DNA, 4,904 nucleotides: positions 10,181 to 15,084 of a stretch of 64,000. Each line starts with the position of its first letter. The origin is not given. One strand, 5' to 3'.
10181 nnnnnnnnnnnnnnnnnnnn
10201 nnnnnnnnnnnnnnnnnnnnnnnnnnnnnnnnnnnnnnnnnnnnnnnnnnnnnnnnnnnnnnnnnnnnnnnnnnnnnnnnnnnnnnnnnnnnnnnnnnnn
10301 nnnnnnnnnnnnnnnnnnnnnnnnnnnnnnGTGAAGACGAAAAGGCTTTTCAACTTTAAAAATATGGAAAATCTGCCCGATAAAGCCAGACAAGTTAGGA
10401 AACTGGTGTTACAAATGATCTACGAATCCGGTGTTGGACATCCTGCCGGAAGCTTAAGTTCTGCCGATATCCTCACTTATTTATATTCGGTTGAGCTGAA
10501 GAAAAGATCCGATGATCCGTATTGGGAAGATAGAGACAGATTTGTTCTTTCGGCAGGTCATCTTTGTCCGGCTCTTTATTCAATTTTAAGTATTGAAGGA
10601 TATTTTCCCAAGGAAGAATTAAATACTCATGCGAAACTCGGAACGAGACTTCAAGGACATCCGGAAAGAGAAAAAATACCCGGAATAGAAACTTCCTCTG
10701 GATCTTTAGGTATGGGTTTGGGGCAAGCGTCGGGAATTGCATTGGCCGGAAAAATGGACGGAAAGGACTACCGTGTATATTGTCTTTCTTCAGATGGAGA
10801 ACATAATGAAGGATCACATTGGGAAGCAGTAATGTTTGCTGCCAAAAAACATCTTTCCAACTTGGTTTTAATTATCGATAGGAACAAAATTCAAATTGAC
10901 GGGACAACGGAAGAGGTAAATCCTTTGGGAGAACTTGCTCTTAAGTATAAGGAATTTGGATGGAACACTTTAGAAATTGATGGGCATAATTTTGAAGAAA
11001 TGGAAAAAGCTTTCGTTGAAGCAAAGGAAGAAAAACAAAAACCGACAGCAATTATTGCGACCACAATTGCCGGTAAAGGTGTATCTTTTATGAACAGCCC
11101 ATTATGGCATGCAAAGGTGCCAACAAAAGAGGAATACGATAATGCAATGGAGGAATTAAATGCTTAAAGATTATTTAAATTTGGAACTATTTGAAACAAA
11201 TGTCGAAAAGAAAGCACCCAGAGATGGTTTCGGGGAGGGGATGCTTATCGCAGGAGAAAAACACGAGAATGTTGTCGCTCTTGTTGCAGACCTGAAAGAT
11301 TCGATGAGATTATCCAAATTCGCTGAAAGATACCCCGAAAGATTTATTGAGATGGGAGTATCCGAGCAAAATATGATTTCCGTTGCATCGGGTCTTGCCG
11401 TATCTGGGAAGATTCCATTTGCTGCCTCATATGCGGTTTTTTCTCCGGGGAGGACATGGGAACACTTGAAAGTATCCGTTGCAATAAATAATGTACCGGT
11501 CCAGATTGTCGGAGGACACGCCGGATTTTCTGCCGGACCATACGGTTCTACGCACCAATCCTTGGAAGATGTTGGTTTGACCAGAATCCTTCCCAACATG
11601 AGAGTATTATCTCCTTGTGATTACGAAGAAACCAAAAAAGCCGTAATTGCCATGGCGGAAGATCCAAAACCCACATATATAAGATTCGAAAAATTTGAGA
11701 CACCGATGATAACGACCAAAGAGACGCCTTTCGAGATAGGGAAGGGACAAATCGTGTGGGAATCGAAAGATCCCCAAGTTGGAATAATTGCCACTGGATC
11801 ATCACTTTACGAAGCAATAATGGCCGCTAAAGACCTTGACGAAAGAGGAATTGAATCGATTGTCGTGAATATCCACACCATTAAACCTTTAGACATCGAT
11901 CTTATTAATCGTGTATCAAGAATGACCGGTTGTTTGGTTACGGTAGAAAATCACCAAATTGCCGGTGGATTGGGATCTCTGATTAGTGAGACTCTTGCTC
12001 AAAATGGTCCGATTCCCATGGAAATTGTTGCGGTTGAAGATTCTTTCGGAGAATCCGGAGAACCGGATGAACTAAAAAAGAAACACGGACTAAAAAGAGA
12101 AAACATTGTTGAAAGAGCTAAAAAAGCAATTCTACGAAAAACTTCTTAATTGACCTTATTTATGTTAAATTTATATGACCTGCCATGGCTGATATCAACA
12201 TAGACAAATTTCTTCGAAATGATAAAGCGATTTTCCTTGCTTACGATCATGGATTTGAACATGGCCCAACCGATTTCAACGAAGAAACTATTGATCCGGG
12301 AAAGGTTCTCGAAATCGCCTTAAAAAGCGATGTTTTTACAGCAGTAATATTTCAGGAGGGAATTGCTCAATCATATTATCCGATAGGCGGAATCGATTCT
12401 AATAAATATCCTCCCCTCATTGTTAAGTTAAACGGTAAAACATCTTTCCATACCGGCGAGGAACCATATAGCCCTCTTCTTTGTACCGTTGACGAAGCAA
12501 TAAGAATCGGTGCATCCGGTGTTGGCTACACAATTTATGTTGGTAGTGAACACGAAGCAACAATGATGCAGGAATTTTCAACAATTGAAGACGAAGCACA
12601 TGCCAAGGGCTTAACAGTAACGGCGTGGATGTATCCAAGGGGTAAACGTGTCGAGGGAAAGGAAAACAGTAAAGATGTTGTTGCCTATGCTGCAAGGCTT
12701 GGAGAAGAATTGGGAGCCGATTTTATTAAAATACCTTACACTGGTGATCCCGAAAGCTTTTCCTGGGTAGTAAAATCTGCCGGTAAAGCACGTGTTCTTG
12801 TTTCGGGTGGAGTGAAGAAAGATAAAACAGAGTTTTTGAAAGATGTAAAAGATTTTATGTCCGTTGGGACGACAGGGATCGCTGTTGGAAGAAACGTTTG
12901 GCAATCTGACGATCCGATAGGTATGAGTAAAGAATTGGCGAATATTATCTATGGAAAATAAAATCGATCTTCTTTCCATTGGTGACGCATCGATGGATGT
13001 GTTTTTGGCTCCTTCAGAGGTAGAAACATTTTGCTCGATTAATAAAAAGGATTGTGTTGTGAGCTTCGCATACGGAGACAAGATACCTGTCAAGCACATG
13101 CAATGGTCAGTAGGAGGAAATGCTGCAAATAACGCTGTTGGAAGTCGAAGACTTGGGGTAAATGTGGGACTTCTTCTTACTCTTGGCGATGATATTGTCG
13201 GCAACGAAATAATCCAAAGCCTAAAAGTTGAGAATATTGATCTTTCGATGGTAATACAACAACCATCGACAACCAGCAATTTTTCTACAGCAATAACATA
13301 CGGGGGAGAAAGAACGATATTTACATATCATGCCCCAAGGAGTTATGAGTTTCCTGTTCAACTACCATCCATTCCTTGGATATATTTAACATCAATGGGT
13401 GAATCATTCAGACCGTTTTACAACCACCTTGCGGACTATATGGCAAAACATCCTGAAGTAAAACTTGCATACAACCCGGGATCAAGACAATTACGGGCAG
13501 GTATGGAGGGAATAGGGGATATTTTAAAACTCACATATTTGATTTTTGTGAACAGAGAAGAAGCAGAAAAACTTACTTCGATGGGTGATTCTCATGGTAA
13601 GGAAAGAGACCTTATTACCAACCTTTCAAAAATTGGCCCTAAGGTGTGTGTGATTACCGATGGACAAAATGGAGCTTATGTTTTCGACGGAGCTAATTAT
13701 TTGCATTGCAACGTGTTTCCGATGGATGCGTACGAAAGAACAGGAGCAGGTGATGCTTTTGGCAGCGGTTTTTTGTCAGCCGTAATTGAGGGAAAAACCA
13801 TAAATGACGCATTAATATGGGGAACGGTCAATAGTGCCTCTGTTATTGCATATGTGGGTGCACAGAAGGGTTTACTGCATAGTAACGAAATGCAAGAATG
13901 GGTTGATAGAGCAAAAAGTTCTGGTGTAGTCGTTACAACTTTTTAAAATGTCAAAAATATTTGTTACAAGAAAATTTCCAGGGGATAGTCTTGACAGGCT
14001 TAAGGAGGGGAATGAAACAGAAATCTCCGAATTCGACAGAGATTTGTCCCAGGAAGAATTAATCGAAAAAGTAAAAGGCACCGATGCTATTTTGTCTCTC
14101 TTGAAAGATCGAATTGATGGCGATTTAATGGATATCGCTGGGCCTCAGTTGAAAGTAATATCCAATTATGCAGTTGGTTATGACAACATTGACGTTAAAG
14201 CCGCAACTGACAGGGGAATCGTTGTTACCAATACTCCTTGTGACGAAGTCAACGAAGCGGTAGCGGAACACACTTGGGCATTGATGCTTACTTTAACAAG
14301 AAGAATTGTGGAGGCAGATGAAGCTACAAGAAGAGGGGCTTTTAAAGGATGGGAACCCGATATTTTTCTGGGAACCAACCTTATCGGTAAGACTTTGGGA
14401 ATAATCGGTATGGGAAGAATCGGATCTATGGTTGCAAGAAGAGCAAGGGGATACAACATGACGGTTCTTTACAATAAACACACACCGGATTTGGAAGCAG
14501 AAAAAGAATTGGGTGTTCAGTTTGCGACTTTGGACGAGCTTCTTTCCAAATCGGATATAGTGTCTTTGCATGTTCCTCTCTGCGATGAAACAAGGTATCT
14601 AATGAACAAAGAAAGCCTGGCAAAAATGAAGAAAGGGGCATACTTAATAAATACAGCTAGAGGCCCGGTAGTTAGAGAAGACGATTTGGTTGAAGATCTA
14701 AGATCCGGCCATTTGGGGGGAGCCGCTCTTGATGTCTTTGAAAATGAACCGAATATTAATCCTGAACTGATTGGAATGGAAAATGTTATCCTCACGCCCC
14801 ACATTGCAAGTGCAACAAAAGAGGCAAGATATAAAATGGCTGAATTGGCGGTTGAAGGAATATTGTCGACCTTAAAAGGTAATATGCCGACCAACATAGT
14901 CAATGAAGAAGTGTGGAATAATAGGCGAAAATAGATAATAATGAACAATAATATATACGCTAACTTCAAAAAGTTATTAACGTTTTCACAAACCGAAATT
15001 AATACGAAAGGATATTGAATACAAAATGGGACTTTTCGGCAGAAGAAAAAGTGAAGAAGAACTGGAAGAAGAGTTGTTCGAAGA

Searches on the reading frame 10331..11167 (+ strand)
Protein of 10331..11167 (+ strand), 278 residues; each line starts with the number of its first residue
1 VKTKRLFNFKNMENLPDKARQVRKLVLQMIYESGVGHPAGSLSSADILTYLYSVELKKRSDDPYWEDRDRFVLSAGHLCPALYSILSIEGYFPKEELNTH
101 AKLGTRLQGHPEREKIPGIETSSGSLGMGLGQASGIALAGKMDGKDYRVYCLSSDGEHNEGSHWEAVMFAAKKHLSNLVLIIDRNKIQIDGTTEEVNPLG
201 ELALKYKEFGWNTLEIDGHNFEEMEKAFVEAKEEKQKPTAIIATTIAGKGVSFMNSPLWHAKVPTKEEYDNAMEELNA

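Call 66: search_protein_families(library=pfam, proteins=[window:10331-11167:+], max_evalue=0.00001)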
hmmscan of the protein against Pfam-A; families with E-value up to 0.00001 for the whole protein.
window:10331-11167:+ (278 aa): 3 families
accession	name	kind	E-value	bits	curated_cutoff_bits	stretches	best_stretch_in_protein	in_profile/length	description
PF00456.26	Transketolase_N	-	3.9e-52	177.7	22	1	19-253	6-252/334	Transketolase, thiamine diphosphate binding domain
PF00676.26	E1_dh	-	8.1e-10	38.6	22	1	99-235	77-211/300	Dehydrogenase E1 component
PF13292.11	DXP_synthase_N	-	1.6e-08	34.6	21.2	1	12-191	15-177/274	1-deoxy-D-xylulose-5-phosphate synthase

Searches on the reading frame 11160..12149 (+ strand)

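Call 66: search_protein_families(library=pfam, proteins=[window:11160-12149:+], max_evalue=0.00001)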
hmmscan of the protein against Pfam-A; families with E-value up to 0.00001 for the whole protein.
window:11160-12149:+ (329 aa): 3 families
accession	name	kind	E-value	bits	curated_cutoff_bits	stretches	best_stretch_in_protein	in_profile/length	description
PF02779.29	Transket_pyr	-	4.2e-33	114.9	27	1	19-180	4-171/174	Transketolase, pyrimidine binding domain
PF02780.25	Transketolase_C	-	9.8e-25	87.3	25.9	1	197-316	2-124/124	Transketolase, C-terminal domain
PF22613.1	Transketolase_C_1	-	9.7e-06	26.2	27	0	202-310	8-111/113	Transketolase-like TK C-terminal domain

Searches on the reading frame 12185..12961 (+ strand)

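Call 66: search_protein_families(library=pfam, proteins=[window:12185-12961:+], max_evalue=0.00001)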
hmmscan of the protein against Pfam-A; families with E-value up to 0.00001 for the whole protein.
window:12185-12961:+ (258 aa): 1 family
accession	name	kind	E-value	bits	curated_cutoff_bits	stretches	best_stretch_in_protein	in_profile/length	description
PF01791.15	DeoC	-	1.6e-40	139.6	23.8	1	17-241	3-229/229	DeoC/LacD family aldolase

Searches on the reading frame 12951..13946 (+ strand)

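Call 66: search_protein_families(library=pfam, proteins=[window:12951-13946:+], max_evalue=0.00001)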
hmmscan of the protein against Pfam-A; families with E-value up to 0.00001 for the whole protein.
window:12951-13946:+ (331 aa): 1 family
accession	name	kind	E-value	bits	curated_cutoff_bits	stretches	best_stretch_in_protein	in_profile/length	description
PF00294.29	PfkB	-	1.5e-38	133.3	25.8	1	37-307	19-298/302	pfkB family carbohydrate kinase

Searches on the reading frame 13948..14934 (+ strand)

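Call 66: search_protein_families(library=pfam, proteins=[window:13948-14934:+], max_evalue=0.00001)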
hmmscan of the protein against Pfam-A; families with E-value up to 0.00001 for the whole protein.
window:13948-14934:+ (328 aa): 2 families
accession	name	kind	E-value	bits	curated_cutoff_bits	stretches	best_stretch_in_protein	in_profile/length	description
PF02826.25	2-Hacid_dh_C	-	1.5e-62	210.6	25.1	1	111-287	2-178/178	D-isomer specific 2-hydroxyacid dehydrogenase, NAD binding domain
PF00389.36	2-Hacid_dh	-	2.3e-31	108.7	24.6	1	5-319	2-134/134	D-isomer specific 2-hydroxyacid dehydrogenase, catalytic domain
